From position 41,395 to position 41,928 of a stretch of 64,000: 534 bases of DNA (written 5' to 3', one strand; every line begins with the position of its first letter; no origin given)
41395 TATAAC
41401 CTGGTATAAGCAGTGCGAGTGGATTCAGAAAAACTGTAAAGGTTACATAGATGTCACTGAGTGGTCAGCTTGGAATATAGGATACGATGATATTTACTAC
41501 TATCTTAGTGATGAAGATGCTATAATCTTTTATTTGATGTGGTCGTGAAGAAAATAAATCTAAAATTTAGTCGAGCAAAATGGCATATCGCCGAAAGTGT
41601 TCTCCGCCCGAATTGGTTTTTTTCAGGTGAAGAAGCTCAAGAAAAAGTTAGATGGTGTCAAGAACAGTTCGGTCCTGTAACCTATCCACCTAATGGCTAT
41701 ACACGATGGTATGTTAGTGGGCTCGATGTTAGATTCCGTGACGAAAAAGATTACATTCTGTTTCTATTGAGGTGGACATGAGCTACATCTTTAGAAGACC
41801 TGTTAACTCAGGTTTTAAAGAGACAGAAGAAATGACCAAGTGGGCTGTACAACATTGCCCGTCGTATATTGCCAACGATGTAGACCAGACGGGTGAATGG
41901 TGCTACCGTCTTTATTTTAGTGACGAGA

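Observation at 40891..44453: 15-gene tandem array of small paralogues whose conserved C-terminal '…LRW' codons also form the Shine-Dalgarno of the next gene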

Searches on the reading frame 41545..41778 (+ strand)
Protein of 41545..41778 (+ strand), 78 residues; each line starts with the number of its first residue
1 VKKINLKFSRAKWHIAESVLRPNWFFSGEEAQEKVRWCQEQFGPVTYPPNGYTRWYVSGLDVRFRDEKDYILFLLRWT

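Call 8: search_protein_families(library=pfam, max_evalue=1, proteins=[window:41545-41778:+])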
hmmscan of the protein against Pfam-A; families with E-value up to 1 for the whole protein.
seq(78 aa): 1 family
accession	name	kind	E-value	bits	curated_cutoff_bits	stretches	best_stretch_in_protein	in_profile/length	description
PF03173.19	CHB_HEX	-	0.18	11.9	25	1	3-35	93-125/160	Putative carbohydrate binding domain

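Call 9: search_protein_families(library=phrogs, max_evalue=0.1, proteins=[window:41545-41778:+])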
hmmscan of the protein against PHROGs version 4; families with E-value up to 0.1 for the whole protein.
seq(78 aa): 0 families

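Call 17: find_homologous_proteins(query=A2, max_evalue=0.001)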
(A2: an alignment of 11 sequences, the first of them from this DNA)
Query A2 (11 sequences) (78 aa, profile of the alignment): 39 proteins with E <= 0.001 among 108 candidates.
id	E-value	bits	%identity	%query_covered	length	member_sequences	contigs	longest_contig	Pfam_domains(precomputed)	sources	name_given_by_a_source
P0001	2.7e-15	74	67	19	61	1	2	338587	-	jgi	jgi:hypothetical protein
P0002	1.8e-14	71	33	19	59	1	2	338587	-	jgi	jgi:hypothetical protein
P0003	1.8e-13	68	87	100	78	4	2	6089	-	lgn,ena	-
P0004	1.2e-12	66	64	18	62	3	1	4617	-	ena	-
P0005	2.6e-11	61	28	59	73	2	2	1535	-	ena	-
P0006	4.5e-11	61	60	19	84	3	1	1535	-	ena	-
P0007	1.0e-10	59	36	56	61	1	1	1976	-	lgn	-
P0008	1.4e-10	59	28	59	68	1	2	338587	-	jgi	jgi:hypothetical protein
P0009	1.5e-10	59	60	19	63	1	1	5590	-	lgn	-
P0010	2.0e-10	58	73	19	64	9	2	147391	-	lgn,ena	-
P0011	4.7e-10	57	71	18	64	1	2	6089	-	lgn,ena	-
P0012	1.1e-9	56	30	56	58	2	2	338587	-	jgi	jgi:hypothetical protein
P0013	1.4e-9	56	71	18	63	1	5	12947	-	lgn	-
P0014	4.4e-9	54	45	91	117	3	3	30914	-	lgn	-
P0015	4.9e-9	54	33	62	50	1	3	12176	-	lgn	-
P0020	1.8e-8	52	45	91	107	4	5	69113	-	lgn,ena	-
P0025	1.4e-7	49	73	19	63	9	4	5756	-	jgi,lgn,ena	jgi:hypothetical protein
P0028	3.0e-7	48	67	19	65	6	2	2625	-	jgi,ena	-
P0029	3.4e-7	48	67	19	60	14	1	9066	-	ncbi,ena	-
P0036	5.4e-6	44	37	38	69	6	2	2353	-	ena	-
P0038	3.5e-5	42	67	19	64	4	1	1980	-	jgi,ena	jgi:hypothetical protein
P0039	3.5e-5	42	55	28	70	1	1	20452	-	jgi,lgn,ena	-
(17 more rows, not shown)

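Call 22: find_encoding_contigs(protein=P0010, flank=10000, max_places=3)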
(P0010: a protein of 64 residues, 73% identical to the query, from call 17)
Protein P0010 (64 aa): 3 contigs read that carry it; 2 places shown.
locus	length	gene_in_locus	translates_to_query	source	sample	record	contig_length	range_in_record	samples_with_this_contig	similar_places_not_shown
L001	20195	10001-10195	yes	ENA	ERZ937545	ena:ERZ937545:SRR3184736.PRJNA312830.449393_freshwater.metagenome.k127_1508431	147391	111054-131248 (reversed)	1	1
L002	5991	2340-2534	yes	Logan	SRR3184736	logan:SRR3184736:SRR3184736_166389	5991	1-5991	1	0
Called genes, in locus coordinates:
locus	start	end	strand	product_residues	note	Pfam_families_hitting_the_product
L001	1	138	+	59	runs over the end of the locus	-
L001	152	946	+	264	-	PF01145:Band_7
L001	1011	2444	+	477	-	-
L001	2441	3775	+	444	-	-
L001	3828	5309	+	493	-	PF00270:DEAD, PF04851:ResIII, PF00271:Helicase_C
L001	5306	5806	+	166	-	-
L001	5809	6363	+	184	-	-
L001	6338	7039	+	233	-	-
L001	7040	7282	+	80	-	-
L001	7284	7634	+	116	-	-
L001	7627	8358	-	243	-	-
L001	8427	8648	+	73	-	-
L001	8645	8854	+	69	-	-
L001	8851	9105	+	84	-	-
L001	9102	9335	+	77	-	-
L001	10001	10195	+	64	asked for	-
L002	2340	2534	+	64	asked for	-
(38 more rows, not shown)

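Call 23: find_encoding_contigs(protein=P0020, flank=10000, max_places=3)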
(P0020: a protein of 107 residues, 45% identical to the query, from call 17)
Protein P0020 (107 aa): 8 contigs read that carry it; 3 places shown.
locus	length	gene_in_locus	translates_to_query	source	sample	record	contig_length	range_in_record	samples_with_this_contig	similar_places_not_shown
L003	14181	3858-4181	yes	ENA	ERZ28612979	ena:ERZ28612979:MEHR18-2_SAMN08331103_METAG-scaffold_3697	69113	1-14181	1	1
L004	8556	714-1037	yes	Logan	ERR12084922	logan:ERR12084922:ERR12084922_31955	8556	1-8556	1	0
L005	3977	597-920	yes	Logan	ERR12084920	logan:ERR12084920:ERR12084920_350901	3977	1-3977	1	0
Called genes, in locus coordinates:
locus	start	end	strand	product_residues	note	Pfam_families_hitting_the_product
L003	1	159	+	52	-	?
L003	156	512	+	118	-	-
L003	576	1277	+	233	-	-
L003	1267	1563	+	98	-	-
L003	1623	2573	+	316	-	PF00303:Thymidylat_synt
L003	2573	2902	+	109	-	-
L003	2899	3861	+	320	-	PF01073:3Beta_HSD, PF01370:Epimerase, PF02719:Polysacc_synt_2, PF04321:RmlD_sub_bind, PF16363:GDP_Man_Dehyd, PF07993:NAD_binding_4 (weak)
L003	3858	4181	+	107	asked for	-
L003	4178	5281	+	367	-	PF01041:DegT_DnrJ_EryC1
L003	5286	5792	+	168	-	-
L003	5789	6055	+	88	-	PF23793:LysC (weak)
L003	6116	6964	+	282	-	PF07880:T4_gp9_10_N (faint)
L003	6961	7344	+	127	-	-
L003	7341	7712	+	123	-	-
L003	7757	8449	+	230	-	PF08003:Methyltransf_9 (weak), PF02353:CMAS (weak), PF13489:Methyltransf_23, PF07021:MetW, PF13847:Methyltransf_31, PF08241:Methyltransf_11, PF08242:Methyltransf_12, PF13649:Methyltransf_25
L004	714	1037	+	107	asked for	-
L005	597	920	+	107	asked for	-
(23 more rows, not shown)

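Call 25: search_protein_representatives(alignment_id=A2)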
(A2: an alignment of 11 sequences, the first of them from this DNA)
Query: 11 sequences, 58 profile positions. Proteins with E-value up to 0.001 (for the whole library): 973; up to 1e-10: 2; up to 1e-30: 0. The best 150 are listed.
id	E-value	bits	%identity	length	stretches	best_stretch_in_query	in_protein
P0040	4.1e-12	62.2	-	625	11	10-27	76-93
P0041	8.3e-11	58.0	-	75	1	7-58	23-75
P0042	8.0e-10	54.9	-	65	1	2-58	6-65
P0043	8.5e-10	54.8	-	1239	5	7-27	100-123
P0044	1.0e-09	54.5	-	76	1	9-58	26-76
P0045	1.5e-09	54.0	-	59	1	12-58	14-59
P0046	1.7e-09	53.8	-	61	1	8-58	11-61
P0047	1.8e-09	53.8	-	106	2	8-58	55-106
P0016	1.9e-09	53.7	-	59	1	9-58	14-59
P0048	1.9e-09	53.7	-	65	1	4-58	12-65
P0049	5.2e-09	52.3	-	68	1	9-58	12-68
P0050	5.7e-09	52.1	-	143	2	13-58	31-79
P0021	6.6e-09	51.9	-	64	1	11-58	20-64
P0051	7.1e-09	51.8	-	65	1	4-58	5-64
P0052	7.5e-09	51.8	-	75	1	4-58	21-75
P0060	3.0e-08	49.9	-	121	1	8-58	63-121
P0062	3.4e-08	49.7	-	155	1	9-58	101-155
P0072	5.6e-08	49.0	-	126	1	8-57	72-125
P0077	9.3e-08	48.3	-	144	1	9-58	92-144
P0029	1.1e-07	48.0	-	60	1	11-58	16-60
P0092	1.9e-07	47.3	-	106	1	11-58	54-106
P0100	2.5e-07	46.9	-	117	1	16-58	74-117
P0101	2.5e-07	46.9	-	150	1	6-57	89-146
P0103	2.9e-07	46.7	-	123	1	13-58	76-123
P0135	9.1e-07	45.1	-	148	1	12-58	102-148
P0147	1.2e-06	44.7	-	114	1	13-58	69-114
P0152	1.4e-06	44.5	-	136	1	9-58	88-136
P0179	2.8e-06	43.5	-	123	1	10-57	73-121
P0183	3.0e-06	43.4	-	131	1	4-57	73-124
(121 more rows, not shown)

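Call 29: list_cluster_members(proteins=[P0029, P0025, P0010, P0020, P0039, P0036, P0014, P0003, P0028, P0038])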
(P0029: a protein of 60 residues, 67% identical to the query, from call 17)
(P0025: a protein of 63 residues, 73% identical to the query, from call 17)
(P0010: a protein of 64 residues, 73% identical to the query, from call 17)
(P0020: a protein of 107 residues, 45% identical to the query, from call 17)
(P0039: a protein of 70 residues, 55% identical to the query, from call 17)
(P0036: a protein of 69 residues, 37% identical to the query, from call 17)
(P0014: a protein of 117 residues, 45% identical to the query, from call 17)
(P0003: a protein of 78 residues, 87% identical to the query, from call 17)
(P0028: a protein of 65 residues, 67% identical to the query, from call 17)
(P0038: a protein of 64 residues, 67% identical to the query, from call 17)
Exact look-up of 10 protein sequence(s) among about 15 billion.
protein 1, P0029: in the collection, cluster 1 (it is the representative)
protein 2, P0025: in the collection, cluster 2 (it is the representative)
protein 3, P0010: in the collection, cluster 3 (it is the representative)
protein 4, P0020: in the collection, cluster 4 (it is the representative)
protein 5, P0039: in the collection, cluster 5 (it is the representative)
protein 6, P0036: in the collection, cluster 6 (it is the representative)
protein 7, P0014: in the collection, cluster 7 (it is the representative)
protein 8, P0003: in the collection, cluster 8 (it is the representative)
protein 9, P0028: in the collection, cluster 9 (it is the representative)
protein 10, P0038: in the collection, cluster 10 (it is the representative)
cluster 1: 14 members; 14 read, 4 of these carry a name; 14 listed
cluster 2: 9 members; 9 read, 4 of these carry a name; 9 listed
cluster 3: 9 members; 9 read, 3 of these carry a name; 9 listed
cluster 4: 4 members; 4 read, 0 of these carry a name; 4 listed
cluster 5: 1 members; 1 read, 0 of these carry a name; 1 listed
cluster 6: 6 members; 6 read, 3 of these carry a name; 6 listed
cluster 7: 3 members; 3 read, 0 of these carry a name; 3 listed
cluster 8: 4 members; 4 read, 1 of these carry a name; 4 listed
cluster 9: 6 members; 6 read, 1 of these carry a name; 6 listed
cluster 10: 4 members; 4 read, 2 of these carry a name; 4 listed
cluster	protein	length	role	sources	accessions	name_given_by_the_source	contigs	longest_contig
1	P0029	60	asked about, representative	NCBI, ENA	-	-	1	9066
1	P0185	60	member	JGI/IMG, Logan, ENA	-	hypothetical protein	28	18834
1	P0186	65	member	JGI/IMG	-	hypothetical protein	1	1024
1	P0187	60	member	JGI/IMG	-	hypothetical protein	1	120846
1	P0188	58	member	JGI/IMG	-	hypothetical protein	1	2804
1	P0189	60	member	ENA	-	-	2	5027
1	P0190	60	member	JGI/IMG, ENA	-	-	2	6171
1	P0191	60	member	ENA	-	-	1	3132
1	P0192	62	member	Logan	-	-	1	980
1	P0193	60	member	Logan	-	-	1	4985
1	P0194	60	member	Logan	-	-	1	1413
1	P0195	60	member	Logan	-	-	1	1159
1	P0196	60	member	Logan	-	-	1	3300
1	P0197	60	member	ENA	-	-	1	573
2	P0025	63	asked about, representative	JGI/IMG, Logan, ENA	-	hypothetical protein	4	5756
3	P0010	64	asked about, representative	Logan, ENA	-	-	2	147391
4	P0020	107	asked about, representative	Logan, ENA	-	-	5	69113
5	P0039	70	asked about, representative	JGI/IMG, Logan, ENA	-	-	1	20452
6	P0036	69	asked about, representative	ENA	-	-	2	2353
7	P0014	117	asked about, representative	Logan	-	-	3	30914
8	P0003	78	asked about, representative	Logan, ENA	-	-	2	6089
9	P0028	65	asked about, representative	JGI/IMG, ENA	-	-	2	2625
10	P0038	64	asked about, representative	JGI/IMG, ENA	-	hypothetical protein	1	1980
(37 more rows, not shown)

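Call 51: search_protein_families(library=pfam, proteins=[P0014, P0060, P0062, P0072, P0077, P0020, P0092, P0050], max_evalue=1)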
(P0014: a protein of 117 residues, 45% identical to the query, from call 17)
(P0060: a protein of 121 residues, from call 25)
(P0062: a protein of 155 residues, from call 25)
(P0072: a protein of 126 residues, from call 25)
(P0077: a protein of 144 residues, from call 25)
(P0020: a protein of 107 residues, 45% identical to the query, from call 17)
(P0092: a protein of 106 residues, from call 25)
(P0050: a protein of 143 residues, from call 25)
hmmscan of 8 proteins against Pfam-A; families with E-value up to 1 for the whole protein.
P0014 (117 aa): 2 families
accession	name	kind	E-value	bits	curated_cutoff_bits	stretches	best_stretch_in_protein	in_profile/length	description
PF23437.1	DUF7122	-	0.023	15.5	27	1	51-102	14-65/81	Family of unknown function (DUF7122)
PF07068.17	Gp23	-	0.37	10.6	24.4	1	12-36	7-31/376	Major capsid protein Gp23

P0060 (121 aa): 0 families

P0062 (155 aa): 1 family
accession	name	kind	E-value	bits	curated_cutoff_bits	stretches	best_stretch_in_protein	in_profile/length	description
PF22909.1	Caulimovir_coat_dom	-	0.023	15.5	27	1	23-92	41-106/113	Caulimovirus coat protein, conserved domain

P0072 (126 aa): 0 families

P0077 (144 aa): 1 family
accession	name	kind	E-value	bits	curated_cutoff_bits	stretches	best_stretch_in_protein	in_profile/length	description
PF07068.17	Gp23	-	9e-07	29.1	24.4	1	33-68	3-38/376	Major capsid protein Gp23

P0020 (107 aa): 1 family
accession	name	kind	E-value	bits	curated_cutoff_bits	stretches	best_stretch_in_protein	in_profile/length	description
PF07068.17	Gp23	-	0.006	16.5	24.4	1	2-26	304-328/376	Major capsid protein Gp23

P0092 (106 aa): 2 families
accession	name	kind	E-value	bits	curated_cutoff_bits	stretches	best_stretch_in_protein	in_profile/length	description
PF07068.17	Gp23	-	0.025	14.4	24.4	1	3-24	305-326/376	Major capsid protein Gp23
PF24872.1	DUF2110_N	-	0.027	15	28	1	38-68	39-69/72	DUF2110 N-terminal domain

P0050 (143 aa): 1 family
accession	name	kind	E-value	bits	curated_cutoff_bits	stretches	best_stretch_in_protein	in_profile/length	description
PF11360.13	DUF3110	-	0.24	12.1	20.2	1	49-79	13-43/84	Protein of unknown function (DUF3110)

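Call 58: search_dna_similar(query=window:41545-41778:+, collection=phages, mode=protein, max_evalue=1, max_rows=30)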
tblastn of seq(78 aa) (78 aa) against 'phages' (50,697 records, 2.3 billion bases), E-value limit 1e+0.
No match.

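Call 72: predict_structure(alignment_id=A4)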
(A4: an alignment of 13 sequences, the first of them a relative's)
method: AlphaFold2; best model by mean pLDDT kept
length: 117 residues; sequences in the alignment: 13
mean_pLDDT: 74.9   pTM: 0.50
mean pLDDT of the five models: 74.9, 73.6, 72.2, 71.5, 69.8
residues with pLDDT >= 90: 37; 70-90: 30; 50-70: 45; < 50: 5
segments of 3 or more residues with pLDDT < 50: 1-5
pLDDT, mean of each block of 10 residues (from residue 1): 50 69 56 56 66 74 85 94 80 88 94 93
secondary structure, 60 per line:
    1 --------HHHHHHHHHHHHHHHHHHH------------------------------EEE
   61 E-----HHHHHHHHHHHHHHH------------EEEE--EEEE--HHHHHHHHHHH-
elements in order: H9-27 E58-61 H67-81 E94-97 E100-103 H106-116

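Call 76: search_protein_families(library=pfam, proteins=[P0101, P0135, P0100, P0152, P0183, P0179, P0147, P0103], max_evalue=1)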
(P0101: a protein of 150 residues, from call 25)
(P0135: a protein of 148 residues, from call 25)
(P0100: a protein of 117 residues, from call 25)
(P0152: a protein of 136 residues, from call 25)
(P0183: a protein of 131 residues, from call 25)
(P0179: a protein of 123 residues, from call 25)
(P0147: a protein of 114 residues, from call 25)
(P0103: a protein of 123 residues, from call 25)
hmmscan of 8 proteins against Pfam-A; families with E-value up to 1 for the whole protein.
P0101 (150 aa): 0 families

P0135 (148 aa): 2 families
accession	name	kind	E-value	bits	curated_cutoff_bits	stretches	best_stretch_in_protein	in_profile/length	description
PF03175.18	DNA_pol_B_2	-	0.00081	18.8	25.8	1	43-78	366-403/468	DNA polymerase type B, organellar and viral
PF05825.17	PSP94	-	0.07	14.2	22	1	37-87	20-71/94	Beta-microseminoprotein (PSP-94)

P0100 (117 aa): 1 family
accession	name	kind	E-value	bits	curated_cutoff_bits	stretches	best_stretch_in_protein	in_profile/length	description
PF07068.17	Gp23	-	1.7e-08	34.7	24.4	1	3-53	5-55/376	Major capsid protein Gp23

P0152 (136 aa): 1 family
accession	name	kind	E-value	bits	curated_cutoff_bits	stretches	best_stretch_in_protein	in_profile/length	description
PF07068.17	Gp23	-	1.1e-11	45.3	24.4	1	14-65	1-51/376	Major capsid protein Gp23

P0183 (131 aa): 1 family
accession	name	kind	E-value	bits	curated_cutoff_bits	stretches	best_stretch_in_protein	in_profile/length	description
PF07068.17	Gp23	-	0.0081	16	24.4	1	14-52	11-45/376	Major capsid protein Gp23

P0179 (123 aa): 1 family
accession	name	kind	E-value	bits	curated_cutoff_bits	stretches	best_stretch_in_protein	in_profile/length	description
PF07068.17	Gp23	-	0.00012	22.1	24.4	1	23-54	15-46/376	Major capsid protein Gp23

P0147 (114 aa): 1 family
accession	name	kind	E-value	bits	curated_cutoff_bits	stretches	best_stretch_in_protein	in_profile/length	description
PF07068.17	Gp23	-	0.00041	20.3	24.4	1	18-48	24-55/376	Major capsid protein Gp23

P0103 (123 aa): 1 family
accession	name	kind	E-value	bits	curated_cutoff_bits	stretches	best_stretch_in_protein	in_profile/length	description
PF06698.16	DUF1192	-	0.24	12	25.5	1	15-30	25-40/58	Protein of unknown function (DUF1192)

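Call 84: find_encoding_contigs(protein=P0001, flank=1000, max_places=3)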
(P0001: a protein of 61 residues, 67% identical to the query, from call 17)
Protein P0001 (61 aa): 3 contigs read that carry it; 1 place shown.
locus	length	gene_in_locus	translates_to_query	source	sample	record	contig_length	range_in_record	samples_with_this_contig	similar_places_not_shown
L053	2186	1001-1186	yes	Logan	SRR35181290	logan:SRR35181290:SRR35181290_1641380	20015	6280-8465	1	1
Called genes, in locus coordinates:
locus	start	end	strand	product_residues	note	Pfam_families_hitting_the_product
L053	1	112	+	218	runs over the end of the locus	-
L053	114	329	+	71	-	-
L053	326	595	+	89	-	-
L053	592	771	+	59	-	-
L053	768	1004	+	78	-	-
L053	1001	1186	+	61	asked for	-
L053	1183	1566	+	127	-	-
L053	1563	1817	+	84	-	-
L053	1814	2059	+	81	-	-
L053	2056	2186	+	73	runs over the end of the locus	-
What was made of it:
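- Checked: An independent gene caller on another assembly gives the same lengths for m1-m9: 71, 89, 59, 78, 61, 127, 84, 81 and 73 aa (call 84).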
